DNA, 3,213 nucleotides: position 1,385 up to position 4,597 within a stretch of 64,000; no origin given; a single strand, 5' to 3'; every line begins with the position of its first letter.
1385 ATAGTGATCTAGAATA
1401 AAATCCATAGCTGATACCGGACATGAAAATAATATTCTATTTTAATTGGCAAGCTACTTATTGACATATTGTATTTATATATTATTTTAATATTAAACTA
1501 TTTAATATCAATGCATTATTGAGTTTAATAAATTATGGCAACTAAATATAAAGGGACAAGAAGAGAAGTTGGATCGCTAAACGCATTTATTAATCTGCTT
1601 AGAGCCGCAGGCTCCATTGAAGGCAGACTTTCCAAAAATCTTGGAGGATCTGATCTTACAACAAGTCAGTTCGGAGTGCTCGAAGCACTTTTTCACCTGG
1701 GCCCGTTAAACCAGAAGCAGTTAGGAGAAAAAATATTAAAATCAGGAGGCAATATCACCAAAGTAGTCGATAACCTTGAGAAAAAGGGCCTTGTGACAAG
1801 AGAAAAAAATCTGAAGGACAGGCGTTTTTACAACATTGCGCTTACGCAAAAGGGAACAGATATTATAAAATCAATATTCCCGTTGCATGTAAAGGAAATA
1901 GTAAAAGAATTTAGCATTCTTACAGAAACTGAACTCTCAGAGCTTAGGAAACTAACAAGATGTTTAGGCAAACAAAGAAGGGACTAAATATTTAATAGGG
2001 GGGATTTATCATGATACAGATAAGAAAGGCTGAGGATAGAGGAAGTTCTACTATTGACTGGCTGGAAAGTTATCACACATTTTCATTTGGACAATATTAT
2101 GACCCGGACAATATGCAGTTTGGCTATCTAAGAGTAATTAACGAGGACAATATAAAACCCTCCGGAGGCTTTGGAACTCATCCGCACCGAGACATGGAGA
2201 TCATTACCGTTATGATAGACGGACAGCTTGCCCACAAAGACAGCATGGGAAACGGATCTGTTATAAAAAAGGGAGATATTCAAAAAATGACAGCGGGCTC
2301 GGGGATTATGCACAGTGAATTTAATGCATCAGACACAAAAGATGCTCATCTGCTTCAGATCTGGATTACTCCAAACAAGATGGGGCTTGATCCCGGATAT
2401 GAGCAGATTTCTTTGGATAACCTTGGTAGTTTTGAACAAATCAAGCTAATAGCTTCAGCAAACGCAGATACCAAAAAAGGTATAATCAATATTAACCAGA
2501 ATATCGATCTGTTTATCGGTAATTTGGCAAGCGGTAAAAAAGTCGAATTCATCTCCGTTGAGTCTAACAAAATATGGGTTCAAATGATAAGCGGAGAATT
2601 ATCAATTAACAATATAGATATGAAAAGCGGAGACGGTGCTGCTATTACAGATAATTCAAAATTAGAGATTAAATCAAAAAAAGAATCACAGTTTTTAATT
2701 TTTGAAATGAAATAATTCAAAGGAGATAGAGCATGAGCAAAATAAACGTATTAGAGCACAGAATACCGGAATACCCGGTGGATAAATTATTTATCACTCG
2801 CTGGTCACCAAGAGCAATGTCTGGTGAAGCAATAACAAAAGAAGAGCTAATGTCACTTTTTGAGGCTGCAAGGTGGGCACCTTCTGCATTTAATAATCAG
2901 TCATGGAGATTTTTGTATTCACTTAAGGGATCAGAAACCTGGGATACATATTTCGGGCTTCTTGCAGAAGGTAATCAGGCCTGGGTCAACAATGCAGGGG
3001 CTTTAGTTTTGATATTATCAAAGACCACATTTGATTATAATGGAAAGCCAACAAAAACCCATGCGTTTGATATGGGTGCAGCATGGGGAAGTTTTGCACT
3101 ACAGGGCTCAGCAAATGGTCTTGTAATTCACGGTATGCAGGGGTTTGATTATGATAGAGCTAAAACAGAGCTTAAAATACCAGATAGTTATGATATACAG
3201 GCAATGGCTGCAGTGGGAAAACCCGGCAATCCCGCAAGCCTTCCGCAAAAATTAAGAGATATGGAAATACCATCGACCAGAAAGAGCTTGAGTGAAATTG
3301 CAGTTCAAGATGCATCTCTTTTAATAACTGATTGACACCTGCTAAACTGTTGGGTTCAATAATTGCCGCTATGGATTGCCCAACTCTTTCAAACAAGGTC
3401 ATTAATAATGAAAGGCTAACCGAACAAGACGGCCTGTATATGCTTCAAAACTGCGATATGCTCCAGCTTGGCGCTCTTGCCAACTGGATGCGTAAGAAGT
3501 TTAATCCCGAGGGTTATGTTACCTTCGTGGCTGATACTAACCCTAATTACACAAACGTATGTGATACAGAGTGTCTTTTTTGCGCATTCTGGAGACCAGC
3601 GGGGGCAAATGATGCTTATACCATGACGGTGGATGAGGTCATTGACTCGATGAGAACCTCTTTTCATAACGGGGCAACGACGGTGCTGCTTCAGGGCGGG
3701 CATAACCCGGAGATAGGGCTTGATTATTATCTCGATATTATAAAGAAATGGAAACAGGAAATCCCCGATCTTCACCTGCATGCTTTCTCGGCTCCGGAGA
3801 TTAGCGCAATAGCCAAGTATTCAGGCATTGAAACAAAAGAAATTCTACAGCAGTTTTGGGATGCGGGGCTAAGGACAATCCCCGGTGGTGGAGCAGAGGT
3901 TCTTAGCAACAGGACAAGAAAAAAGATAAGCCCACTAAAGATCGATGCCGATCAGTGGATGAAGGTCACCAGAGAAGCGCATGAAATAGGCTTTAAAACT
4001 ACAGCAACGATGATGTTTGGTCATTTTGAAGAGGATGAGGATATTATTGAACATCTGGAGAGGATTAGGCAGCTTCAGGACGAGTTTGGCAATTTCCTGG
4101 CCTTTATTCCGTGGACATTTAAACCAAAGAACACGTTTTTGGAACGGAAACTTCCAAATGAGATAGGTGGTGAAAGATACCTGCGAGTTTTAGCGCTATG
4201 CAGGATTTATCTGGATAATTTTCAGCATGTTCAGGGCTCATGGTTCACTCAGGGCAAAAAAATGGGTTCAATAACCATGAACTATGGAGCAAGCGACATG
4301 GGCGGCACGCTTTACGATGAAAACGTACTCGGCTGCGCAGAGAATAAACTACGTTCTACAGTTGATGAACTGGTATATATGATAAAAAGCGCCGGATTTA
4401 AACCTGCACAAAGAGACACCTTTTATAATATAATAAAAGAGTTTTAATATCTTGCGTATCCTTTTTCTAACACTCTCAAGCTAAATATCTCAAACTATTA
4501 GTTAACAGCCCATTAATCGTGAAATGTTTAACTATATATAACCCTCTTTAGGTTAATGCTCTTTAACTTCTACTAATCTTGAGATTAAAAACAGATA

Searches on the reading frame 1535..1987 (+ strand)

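Call 15: search_protein_families(library=pfam, proteins=[window:1535-1987:+], max_evalue=0.00001)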
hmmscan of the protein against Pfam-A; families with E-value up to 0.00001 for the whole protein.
window:1535-1987:+ (150 aa): 3 families
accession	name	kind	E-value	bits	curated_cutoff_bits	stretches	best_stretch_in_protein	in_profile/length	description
PF01047.28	MarR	-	1.8e-14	53.8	24.6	1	41-97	1-57/59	MarR family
PF12802.13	MarR_2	-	1.4e-12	48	27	1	39-97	1-60/61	MarR family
PF22381.2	Staph_reg_Sar_Rot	-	3e-09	37.3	27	1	40-114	11-85/85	Transcriptional regulator SarA/Rot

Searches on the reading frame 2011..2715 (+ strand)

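Call 15: search_protein_families(library=pfam, proteins=[window:2011-2715:+], max_evalue=0.00001)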
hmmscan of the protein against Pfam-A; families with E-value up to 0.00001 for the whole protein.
window:2011-2715:+ (234 aa): 2 families
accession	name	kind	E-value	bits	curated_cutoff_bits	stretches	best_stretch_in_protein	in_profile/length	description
PF02678.22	Pirin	-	1.4e-35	122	26.1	1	10-119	8-108/108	Pirin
PF17954.7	Pirin_C_2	-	7.6e-21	74.6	22.9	1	146-233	1-86/86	Quercetinase C-terminal cupin domain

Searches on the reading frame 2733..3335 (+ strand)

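Call 15: search_protein_families(library=pfam, proteins=[window:2733-3335:+], max_evalue=0.00001)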
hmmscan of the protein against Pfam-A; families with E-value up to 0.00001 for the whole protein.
window:2733-3335:+ (200 aa): 2 families
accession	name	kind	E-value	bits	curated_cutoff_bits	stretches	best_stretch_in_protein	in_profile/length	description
PF00881.29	Nitroreductase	-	1.1e-18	68.4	23.5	2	22-61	3-42/167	Nitroreductase family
PF14512.11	TM1586_NiRdase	-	6.2e-07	29.7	27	0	35-63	156-184/215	Putative TM nitroreductase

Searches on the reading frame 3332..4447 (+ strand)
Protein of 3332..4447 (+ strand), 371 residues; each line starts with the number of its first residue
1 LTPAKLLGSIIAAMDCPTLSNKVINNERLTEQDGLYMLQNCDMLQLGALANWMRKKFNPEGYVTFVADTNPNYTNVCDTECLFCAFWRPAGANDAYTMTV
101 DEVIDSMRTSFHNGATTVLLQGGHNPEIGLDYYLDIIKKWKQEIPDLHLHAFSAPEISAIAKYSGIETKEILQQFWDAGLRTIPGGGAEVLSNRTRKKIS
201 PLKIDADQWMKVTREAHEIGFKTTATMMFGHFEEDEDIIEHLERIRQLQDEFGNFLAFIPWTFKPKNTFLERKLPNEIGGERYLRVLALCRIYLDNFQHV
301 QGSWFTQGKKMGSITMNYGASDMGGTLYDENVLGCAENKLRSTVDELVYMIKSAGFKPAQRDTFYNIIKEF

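Call 15: search_protein_families(library=pfam, proteins=[window:3332-4447:+], max_evalue=0.00001)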
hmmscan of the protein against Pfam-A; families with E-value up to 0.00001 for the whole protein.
window:3332-4447:+ (371 aa): 2 families
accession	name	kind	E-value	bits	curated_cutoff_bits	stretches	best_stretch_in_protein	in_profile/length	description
PF19288.4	CofH_C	-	5.4e-28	97.8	27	1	255-367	4-118/125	CofH/MqnC C-terminal region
PF04055.27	Radical_SAM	-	4.3e-19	69.7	29.5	1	72-244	2-165/166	Radical SAM superfamily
